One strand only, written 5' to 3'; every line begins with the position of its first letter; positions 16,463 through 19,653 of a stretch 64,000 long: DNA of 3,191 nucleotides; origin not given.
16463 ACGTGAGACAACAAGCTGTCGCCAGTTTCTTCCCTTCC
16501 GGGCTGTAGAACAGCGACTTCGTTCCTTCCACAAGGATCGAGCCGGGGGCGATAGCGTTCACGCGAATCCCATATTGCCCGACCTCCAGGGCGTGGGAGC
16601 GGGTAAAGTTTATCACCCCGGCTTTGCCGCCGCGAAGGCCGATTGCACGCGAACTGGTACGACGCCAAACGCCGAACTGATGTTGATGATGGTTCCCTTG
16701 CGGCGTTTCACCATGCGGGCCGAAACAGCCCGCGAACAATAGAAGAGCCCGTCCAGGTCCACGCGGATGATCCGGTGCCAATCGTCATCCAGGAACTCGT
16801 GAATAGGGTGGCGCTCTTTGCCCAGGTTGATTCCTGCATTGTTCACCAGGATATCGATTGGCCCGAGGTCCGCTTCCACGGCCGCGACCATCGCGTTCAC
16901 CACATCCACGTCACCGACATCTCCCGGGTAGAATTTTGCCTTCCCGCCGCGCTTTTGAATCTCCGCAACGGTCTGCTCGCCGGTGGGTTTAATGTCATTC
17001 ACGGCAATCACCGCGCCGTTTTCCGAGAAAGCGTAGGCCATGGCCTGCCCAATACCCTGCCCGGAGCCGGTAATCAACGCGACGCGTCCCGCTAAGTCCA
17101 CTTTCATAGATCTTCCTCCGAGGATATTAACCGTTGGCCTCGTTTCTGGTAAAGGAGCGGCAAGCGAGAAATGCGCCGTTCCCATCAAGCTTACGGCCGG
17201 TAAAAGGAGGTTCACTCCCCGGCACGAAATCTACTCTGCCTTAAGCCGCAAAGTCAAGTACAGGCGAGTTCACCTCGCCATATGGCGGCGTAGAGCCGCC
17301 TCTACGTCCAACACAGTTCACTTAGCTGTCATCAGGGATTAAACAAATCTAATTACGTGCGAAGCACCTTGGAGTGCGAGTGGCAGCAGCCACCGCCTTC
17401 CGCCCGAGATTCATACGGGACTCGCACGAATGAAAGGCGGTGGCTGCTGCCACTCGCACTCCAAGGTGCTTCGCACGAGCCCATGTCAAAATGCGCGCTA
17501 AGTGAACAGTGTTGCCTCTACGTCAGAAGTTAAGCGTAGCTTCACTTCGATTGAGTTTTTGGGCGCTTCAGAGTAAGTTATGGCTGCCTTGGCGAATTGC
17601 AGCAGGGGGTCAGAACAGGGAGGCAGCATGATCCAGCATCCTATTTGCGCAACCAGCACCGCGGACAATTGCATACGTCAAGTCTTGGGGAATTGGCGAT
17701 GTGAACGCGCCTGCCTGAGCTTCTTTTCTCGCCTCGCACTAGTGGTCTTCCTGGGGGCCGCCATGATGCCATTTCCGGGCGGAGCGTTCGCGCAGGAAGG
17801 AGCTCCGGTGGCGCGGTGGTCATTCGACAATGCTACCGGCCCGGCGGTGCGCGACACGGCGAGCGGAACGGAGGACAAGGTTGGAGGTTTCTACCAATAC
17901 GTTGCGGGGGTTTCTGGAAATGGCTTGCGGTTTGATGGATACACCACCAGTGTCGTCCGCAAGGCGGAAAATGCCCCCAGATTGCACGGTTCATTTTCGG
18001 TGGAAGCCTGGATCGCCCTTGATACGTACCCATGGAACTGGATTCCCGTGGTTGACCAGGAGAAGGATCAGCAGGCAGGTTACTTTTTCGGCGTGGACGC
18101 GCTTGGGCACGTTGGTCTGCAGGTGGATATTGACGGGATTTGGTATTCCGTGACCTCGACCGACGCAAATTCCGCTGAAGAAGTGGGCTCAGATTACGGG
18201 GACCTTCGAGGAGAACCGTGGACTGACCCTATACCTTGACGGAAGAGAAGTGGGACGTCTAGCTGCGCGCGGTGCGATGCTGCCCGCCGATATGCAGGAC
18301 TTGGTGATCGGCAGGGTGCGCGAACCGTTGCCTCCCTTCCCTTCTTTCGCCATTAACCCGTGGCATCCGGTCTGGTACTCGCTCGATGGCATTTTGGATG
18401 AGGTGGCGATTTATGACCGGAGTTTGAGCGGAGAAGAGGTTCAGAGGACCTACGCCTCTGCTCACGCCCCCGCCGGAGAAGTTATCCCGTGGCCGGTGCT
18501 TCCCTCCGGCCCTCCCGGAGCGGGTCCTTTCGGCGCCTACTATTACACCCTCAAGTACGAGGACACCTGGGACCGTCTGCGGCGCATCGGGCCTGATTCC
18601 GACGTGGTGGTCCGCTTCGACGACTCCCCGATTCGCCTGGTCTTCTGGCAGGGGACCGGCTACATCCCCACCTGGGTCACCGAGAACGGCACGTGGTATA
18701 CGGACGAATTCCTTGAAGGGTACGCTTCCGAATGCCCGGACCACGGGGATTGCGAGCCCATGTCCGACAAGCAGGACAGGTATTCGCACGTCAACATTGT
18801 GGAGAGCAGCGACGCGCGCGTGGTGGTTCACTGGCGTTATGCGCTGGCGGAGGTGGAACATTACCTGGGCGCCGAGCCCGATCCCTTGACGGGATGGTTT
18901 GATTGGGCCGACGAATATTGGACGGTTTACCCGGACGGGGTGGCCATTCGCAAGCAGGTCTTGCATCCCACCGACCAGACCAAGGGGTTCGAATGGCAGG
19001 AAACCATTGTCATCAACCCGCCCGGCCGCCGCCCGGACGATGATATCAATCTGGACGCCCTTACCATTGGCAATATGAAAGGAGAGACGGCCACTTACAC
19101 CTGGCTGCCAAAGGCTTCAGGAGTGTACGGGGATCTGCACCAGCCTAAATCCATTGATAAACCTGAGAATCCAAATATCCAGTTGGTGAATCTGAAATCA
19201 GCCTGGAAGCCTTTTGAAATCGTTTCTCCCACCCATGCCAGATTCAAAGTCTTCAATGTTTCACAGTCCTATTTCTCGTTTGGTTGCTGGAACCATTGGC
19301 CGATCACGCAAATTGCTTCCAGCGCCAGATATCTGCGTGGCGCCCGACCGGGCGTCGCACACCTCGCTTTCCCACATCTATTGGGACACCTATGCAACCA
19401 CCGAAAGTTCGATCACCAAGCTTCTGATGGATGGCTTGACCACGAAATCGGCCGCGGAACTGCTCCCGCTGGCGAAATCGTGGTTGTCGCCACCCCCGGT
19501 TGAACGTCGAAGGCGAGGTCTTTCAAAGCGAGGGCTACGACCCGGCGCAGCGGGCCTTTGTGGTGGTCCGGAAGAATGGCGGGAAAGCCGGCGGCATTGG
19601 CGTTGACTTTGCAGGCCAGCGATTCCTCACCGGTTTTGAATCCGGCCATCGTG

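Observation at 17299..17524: Previously unannotated 206-bp MITE-like element with 17-bp TIRs, 10-11-bp target duplications and a 42-bp perfect internal hairpin; two copies in the window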

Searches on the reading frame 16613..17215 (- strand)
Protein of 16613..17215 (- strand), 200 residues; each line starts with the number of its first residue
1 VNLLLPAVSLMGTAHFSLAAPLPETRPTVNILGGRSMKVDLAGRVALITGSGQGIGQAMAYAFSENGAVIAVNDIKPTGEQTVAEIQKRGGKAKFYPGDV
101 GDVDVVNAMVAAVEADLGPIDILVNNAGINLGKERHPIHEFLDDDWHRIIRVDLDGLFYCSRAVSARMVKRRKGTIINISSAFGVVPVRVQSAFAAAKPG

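Call 29: search_protein_families(library=pfam, proteins=[window:16613-17215:-])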
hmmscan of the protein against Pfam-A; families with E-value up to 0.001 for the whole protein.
window:16613-17215:- (200 aa): 3 families
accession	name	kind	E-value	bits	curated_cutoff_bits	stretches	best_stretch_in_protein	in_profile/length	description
PF00106.31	adh_short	-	4.5e-42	144.2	26.6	1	44-199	1-154/195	short chain dehydrogenase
PF13561.12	adh_short_C2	-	1.1e-30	107.4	27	1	53-198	6-147/236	Enoyl-(Acyl carrier protein) reductase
PF08659.16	KR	-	5.8e-11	43.1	22.6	1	46-197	3-152/180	KR domain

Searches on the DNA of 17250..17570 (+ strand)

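Call 15: search_rna_families(source=window, start=17250, end=17570, threshold=evalue, max_evalue=10, show_alignments=3)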
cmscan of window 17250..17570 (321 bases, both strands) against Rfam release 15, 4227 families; matches with E-value up to 10: 17.
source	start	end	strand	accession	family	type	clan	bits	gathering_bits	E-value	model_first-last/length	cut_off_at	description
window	17355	17477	-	RF03175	MIR3454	Gene; miRNA;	-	55.7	142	2.9e-11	1-147/147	no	MIR3454 microRNA precursor family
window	17377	17455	-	RF03863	mir-1258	Gene; miRNA;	-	40.7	74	2e-06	1-72/72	no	mir-1258 microRNA precursor family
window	17372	17461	-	RF00864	mir-BART20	Gene; miRNA;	-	34.4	70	1.9e-05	1-81/81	no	mir-BART20 microRNA precursor family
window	17372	17461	+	RF00864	mir-BART20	Gene; miRNA;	-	32.8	70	5.3e-05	1-81/81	no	mir-BART20 microRNA precursor family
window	17360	17473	-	RF02963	DUF3800-IV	Gene; sRNA;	-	29.7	60.7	0.0045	1-91/91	no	DUF3800-IV RNA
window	17381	17452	+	RF03710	mir-1451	Gene; miRNA;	-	29.2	85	0.0087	1-92/92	no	mir-1451 microRNA precursor family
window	17381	17452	-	RF03710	mir-1451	Gene; miRNA;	-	29.2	85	0.0088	1-92/92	no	mir-1451 microRNA precursor family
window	17372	17460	+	RF00799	mir-354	Gene; miRNA;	-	27.5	50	0.00034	1-109/109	no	mir-354 microRNA precursor family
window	17361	17474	-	RF01027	mir-765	Gene; miRNA;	-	26.1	130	0.0038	1-114/114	no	mir-765 microRNA precursor family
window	17368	17465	-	RF03409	mir-646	Gene; miRNA;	-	21.4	70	0.12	1-86/86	no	mir-646 microRNA precursor family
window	17368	17465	+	RF03409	mir-646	Gene; miRNA;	-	18.8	70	0.58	1-86/86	no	mir-646 microRNA precursor family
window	17394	17453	-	RF01677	P35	Gene; sRNA;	-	17.3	70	3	1-62/62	no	Pseudomonas sRNA P35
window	17378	17452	+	RF02468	Ms_IGR-4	Gene; sRNA;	-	16.8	55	2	1-38/38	no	Mycobacterium sRNA Ms_IGR-4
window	17474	17551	-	RF00588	SNORD41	Gene; snRNA; snoRNA; CD-box;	CL00058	16.1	41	2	1-70/70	no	Small nucleolar RNA SNORD41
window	17429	17551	-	RF02274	AniS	Gene;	-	14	50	7.7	1-106/106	no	AniS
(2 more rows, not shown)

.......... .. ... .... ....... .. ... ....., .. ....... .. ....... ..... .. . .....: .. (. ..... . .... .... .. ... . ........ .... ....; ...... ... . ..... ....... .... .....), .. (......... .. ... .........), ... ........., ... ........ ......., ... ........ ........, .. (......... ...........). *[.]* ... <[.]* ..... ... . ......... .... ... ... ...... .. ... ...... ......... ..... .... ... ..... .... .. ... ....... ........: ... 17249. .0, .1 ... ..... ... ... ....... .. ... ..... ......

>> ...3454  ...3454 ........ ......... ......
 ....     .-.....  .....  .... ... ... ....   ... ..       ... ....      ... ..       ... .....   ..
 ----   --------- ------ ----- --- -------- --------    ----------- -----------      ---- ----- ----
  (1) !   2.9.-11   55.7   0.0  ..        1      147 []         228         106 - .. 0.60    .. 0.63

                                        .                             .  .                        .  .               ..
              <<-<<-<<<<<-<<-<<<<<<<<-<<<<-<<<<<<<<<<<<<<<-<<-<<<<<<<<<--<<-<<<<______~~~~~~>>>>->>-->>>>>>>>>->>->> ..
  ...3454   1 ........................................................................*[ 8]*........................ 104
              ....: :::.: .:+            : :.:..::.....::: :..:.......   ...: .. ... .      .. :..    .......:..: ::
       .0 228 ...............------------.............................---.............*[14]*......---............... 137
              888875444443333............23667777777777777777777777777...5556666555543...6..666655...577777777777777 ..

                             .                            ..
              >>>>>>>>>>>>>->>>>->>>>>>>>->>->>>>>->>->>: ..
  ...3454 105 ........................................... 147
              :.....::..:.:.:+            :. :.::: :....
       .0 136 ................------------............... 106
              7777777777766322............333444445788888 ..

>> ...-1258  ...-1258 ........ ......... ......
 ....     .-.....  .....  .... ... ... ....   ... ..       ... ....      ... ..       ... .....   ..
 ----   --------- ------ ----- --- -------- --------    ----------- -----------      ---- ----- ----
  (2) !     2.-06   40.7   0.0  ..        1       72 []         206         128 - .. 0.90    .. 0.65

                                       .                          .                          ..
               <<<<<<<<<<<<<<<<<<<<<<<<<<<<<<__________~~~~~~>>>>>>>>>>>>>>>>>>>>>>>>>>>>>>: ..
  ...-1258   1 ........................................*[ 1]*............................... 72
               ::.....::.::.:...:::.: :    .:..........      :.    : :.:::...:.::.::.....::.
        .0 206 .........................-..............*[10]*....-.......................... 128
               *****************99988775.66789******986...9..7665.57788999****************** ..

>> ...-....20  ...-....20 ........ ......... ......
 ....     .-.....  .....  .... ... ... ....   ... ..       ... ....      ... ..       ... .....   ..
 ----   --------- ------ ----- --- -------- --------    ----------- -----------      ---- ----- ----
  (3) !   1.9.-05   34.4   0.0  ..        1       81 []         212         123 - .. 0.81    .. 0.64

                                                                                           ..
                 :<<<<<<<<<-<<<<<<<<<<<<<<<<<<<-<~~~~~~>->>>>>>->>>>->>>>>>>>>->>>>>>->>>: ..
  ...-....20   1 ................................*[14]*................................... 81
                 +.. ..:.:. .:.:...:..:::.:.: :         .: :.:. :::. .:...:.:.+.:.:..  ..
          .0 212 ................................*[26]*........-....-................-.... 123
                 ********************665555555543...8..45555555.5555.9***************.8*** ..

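Call 73: search_dna_similar(query=window:17299-17524:+, collection=plasmids, mode=distant, max_evalue=0.01, max_rows=15)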
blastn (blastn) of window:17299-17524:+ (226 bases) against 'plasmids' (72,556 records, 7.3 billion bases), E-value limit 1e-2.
No match.

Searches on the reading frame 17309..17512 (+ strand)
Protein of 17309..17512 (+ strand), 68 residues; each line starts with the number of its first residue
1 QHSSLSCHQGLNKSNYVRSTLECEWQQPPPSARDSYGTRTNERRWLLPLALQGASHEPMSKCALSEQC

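Call 75: find_homologous_proteins(query=window:17309-17512:+, max_evalue=0.001)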
Query seq(68 aa) (68 aa): 2 proteins with E <= 0.001 among 2 candidates.
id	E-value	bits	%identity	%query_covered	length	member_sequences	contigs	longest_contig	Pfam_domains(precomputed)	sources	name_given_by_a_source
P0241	3.1e-29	118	84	100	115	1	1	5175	-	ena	-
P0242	1.9e-15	74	83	62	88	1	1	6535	-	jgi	-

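Call 76: find_encoding_contigs(protein=P0241, flank=3000, max_places=3)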
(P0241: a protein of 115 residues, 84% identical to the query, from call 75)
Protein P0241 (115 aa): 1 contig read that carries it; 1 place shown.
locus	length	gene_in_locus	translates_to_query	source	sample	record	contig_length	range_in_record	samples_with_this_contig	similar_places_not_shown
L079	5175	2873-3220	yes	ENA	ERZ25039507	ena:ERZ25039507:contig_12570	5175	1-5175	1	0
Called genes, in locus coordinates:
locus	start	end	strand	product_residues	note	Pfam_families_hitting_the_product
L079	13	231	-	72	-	-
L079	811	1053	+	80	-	-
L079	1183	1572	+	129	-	-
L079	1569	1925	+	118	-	-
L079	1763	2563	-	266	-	-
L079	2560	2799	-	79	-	-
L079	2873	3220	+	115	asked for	-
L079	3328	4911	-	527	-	PF00078:RVT_1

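Call 77: find_encoding_contigs(protein=P0242, flank=3500, max_places=3)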
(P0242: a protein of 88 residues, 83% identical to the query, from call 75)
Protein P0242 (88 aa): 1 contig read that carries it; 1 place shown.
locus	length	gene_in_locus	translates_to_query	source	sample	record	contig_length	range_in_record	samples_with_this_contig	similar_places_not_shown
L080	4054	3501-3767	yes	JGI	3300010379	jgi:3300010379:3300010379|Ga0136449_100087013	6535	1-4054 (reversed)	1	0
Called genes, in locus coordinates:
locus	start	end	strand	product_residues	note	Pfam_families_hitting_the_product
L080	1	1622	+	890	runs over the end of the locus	PF12704:MacB_PCD, PF02687:FtsX, PF12704:MacB_PCD (weak), PF02687:FtsX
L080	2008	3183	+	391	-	PF00515:TPR_1 (faint), PF07719:TPR_2 (faint), PF13174:TPR_6 (faint)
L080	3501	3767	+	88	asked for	-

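Call 80: search_protein_families(library=pfam, proteins=[L079:1763-2563:-, L079:1183-1572:+, L079:1569-1925:+, L079:2560-2799:-, L079:811-1053:+], max_evalue=0.01)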
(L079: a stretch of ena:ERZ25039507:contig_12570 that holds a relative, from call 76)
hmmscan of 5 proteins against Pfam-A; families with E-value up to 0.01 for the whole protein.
L079:1763-2563:- (266 aa): 1 family
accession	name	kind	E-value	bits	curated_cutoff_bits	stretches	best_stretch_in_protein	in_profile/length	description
PF12704.14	MacB_PCD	-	0.0031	18.3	27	0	22-54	1-33/207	MacB-like periplasmic core domain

L079:1183-1572:+ (129 aa): 0 families

L079:1569-1925:+ (118 aa): 0 families

L079:2560-2799:- (79 aa): 0 families

L079:811-1053:+ (80 aa): 0 families

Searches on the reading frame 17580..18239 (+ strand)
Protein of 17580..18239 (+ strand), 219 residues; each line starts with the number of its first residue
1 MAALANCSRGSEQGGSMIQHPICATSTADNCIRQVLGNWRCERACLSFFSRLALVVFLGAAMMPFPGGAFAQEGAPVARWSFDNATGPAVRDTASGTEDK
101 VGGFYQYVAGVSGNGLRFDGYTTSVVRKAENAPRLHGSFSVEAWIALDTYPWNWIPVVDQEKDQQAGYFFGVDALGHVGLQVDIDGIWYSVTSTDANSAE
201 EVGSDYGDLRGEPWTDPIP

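Call 29: search_protein_families(library=pfam, proteins=[window:17580-18239:+])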
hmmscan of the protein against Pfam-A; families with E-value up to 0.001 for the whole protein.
window:17580-18239:+ (219 aa): 1 family
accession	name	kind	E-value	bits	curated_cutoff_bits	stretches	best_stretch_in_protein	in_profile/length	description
PF13385.13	Laminin_G_3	-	0.00027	21.5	27.6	1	135-195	14-74/151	Concanavalin A-like lectin/glucanases superfamily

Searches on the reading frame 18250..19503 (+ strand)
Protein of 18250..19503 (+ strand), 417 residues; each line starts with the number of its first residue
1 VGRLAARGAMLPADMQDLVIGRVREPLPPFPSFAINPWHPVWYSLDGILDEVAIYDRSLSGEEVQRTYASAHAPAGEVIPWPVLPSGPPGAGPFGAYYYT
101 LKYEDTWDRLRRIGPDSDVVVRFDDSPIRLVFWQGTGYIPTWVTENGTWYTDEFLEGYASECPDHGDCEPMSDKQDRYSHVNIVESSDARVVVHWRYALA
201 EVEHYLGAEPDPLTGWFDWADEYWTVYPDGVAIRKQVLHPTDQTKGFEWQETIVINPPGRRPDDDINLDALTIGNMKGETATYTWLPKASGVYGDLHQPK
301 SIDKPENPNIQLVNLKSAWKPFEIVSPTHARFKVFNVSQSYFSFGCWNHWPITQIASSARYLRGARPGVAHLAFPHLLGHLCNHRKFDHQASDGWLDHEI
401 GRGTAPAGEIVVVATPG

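Call 29: search_protein_families(library=pfam, proteins=[window:18250-19503:+])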
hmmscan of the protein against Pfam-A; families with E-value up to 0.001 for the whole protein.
window:18250-19503:+ (417 aa): 0 families

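Call 53: find_homologous_proteins(query=window:18250-19500:+, max_evalue=1e-100)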
Query window:18250-19500:+ (417 aa): 704 proteins with E <= 1e-100 among 4715 candidates; the best 120 are listed.
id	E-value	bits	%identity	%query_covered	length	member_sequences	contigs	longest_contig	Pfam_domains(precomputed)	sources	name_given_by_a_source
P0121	3.5e-223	760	84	89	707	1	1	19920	PF13385.14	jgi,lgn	jgi:hypothetical protein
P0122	1.1e-222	758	78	99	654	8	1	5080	PF13385.14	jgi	jgi:hypothetical protein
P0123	3.0e-217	740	77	98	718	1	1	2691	PF13385.14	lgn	-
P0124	1.2e-215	735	80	89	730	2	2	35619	PF13385.14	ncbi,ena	-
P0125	6.8e-215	732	80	89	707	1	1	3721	PF13385.14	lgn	-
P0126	1.2e-213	728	80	89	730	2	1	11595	PF13385.14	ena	-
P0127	1.6e-212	725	80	91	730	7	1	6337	PF13385.14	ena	-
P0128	6.7e-210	716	73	99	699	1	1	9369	PF13385.14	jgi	-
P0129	1.1e-204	699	77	89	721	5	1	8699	PF13385.14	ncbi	-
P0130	5.0e-202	690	76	89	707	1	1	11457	PF13385.14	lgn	-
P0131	4.3e-199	680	75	90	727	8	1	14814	PF13385.14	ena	-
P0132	9.9e-194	663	72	91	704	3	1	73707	PF13385.14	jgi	jgi:hypothetical protein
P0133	1.2e-193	662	67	99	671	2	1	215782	PF13385.14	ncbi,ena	-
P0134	8.0e-191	653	71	97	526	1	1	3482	-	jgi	jgi:hypothetical protein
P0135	2.3e-172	592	69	86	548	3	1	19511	PF13385.14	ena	-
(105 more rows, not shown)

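Call 54: find_encoding_contigs(protein=P0121, flank=2500, max_places=2)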
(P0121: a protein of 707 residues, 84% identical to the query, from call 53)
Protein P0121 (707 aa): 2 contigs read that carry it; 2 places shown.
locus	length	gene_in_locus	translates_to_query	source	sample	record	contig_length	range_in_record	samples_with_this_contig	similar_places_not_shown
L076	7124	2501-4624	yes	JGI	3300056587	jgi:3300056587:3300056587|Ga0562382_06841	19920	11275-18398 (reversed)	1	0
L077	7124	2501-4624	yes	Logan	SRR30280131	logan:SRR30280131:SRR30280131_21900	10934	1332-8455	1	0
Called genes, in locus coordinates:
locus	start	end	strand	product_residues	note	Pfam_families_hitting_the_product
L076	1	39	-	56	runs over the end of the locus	PF00198:2-oxoacid_dh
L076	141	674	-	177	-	PF02817:E3_binding (weak), PF00198:2-oxoacid_dh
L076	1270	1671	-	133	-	-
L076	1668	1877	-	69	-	-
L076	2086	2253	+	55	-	-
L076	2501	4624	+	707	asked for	PF13385:Laminin_G_3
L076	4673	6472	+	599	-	-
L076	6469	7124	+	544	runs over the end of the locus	PF00474:SSF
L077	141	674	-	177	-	PF02817:E3_binding (weak), PF00198:2-oxoacid_dh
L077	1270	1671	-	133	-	-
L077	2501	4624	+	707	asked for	PF13385:Laminin_G_3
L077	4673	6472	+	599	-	-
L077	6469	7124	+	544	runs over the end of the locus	PF00474:SSF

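Call 55: find_encoding_contigs(protein=P0124, flank=2500, max_places=2)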
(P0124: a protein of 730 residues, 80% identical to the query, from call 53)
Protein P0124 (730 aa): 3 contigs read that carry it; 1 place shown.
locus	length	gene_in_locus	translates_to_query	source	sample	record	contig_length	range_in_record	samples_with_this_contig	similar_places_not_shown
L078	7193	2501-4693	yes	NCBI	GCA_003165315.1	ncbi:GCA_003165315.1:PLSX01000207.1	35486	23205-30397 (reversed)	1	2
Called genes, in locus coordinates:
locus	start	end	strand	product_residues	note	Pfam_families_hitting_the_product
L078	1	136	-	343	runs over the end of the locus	PF02779:Transket_pyr, PF02780:Transketolase_C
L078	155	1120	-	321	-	PF00676:E1_dh, PF00456:Transketolase_N (weak), PF13292:DXP_synthase_N (weak)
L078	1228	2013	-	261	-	PF00106:adh_short, PF08659:KR, PF13561:adh_short_C2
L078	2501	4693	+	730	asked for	PF13385:Laminin_G_3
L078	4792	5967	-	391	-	PF14067:LssY_C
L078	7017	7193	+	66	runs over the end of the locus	-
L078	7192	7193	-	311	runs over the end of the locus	PF00294:PfkB, PF08543:Phos_pyr_kin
